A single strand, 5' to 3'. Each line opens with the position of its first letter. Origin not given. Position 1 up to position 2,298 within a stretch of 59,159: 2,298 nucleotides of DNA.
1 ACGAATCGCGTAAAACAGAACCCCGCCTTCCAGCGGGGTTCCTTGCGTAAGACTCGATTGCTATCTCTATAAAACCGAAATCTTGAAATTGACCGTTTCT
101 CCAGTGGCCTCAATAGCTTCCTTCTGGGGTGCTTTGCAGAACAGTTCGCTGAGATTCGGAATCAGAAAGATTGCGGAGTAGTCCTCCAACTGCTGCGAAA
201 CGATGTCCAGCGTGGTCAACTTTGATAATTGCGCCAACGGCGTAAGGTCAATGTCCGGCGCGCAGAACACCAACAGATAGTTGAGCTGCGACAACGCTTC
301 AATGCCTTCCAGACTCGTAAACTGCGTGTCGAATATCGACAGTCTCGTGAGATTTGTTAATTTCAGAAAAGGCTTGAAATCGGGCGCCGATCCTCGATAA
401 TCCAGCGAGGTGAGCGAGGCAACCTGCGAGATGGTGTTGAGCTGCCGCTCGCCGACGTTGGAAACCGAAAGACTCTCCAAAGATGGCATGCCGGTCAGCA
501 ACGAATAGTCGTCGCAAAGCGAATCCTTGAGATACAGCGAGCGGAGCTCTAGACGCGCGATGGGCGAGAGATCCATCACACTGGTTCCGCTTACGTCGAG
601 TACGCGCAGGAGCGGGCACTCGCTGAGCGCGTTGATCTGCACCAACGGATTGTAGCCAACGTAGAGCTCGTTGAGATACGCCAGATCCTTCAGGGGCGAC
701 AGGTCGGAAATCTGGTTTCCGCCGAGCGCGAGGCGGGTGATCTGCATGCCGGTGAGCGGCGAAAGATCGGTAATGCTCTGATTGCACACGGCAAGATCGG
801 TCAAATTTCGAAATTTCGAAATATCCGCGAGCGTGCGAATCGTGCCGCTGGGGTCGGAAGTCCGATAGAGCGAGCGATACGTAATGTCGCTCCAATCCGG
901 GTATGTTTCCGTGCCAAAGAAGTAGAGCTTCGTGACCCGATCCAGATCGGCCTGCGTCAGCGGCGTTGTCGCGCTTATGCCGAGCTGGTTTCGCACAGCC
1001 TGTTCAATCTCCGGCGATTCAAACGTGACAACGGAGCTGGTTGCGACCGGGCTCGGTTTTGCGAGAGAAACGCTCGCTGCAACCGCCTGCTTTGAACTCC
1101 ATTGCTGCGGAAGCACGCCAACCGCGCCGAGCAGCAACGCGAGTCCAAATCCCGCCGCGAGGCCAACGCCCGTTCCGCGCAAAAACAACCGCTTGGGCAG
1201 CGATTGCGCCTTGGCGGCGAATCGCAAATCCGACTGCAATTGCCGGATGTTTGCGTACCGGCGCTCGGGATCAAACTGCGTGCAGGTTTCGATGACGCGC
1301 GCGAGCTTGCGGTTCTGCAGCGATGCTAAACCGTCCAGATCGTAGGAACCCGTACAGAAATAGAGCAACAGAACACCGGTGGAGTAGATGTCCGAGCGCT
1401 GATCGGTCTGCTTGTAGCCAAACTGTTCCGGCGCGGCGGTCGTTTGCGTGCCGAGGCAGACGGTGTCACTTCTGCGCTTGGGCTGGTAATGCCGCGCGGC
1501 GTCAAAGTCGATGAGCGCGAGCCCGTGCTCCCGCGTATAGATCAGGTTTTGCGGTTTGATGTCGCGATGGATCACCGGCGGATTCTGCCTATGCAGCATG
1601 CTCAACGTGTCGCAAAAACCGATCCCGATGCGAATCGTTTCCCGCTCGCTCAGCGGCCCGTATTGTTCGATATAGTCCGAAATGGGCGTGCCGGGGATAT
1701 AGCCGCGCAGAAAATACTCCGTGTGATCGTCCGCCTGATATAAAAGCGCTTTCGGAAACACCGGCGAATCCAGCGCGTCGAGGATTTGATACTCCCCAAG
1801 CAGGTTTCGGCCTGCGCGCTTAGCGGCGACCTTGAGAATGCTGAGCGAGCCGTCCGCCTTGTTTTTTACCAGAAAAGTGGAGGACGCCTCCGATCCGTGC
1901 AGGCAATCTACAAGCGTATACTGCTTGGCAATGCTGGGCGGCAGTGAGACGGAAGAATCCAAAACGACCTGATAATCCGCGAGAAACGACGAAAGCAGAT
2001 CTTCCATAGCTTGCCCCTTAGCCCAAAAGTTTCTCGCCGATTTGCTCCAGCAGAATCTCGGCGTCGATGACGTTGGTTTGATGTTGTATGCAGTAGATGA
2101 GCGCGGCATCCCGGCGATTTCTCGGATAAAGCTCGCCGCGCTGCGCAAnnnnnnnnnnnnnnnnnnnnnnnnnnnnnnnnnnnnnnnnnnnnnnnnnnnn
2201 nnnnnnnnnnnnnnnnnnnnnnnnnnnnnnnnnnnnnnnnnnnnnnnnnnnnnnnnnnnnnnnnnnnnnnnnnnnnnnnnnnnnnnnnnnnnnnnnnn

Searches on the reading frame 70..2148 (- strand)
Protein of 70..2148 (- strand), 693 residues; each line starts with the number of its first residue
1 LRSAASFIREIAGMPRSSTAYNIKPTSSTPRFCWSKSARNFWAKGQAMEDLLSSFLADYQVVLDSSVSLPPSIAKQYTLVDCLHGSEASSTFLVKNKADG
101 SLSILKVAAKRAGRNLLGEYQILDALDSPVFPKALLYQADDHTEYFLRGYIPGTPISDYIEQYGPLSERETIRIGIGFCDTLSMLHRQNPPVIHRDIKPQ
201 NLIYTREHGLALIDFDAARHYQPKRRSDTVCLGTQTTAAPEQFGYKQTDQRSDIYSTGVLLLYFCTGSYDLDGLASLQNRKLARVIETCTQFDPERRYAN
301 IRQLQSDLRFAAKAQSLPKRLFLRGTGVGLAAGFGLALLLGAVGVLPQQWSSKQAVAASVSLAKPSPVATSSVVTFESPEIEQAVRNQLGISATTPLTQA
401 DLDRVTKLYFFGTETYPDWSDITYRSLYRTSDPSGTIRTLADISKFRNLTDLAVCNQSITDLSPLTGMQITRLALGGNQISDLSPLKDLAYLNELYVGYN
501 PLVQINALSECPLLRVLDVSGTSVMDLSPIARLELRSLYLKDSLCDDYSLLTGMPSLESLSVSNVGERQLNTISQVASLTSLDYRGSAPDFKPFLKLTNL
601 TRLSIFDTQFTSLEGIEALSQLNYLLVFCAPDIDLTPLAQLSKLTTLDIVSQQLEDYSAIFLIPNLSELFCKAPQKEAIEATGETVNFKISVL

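Call 3: search_protein_families(library=pfam, proteins=[window:70-2148:-], max_evalue=1)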
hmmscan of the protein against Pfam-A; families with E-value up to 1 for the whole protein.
window:70-2148:- (693 aa): 11 families
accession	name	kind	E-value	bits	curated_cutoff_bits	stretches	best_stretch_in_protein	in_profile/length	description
PF00069.31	Pkinase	-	1.6e-23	83.9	31.7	1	89-272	13-198/263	Protein kinase domain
PF12799.13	LRR_4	-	1.1e-15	57.7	27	4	471-509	4-43/44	Leucine Rich repeats (2 copies)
PF07714.23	PK_Tyr_Ser-Thr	-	1.7e-11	44.4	23.1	1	110-287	42-218/258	Protein tyrosine and serine/threonine kinase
PF01636.29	APH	-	5.1e-07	30.1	23.2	2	192-220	170-199/239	Phosphotransferase enzyme family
PF13855.12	LRR_8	-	4.7e-06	26.7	27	2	470-522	3-59/61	Leucine rich repeat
PF23952.1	LRR_EndoS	-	0.00021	21.9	27.9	1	472-583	27-112/116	Endo-beta-N-acetylglucosaminidase EndoS LRR domain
PF23598.1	LRR_14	-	0.0033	16.6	40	2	504-656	14-181/353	Leucine-rich repeat region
PF17667.7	Pkinase_fungal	-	0.024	13.8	24.1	1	191-236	307-358/387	Fungal protein kinase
PF03109.22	ABC1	-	0.041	13.5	22.9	1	149-229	148-225/244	ABC1 atypical kinase-like domain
PF14531.12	Kinase-like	-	0.045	13.5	25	1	188-245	162-215/289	Kinase-like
PF21832.1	DUF6892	-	0.046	14.4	24.6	1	395-457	62-120/136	Family of unknown function (DUF6892)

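Call 8: search_protein_families(library=padloc, proteins=[window:70-2148:-], max_evalue=1)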
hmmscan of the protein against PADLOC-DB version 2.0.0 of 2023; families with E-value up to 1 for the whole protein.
window:70-2148:- (693 aa): 34 families (the best 25 are shown)
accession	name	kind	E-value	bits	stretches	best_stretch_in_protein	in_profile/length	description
PDLC04042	PD-T4-6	-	1.5e-29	101.6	1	116-268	56-209/292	-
PDLC04053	PD-T4-6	-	3.2e-26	90.5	1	121-270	61-210/311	-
PDLC04047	PD-T4-6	-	1.7e-25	87.8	1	116-274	58-215/327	-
PDLC04138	mad6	-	2.6e-23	80.8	1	69-269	45-254/659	mads_6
PDLC04044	PD-T4-6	-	1.5e-22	78.3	1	73-272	30-240/372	-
PDLC04060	PD-T4-6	-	5.8e-22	76.2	1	140-271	79-209/486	-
PDLC04045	PD-T4-6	-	1.2e-21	75.1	1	111-269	80-244/350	-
PDLC04054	PD-T4-6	-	1.6e-21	75.1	1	140-275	82-217/347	-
PDLC04057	PD-T4-6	-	2e-21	74.5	1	142-273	81-212/443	-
PDLC04048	PD-T4-6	-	1.4e-19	68.7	1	140-273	82-214/354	-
PDLC04061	PD-T4-6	-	3.2e-19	67.8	1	142-266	93-218/510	-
PDLC04043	PD-T4-6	-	1.4e-18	65.2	1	141-268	87-214/452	-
PDLC04041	PD-T4-6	-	3.5e-18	64.1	1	117-268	76-231/443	-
PDLC04062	PD-T4-6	-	1.3e-17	62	1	119-272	87-239/450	-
PDLC04052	PD-T4-6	-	4.8e-17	60.3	1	141-268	85-213/496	-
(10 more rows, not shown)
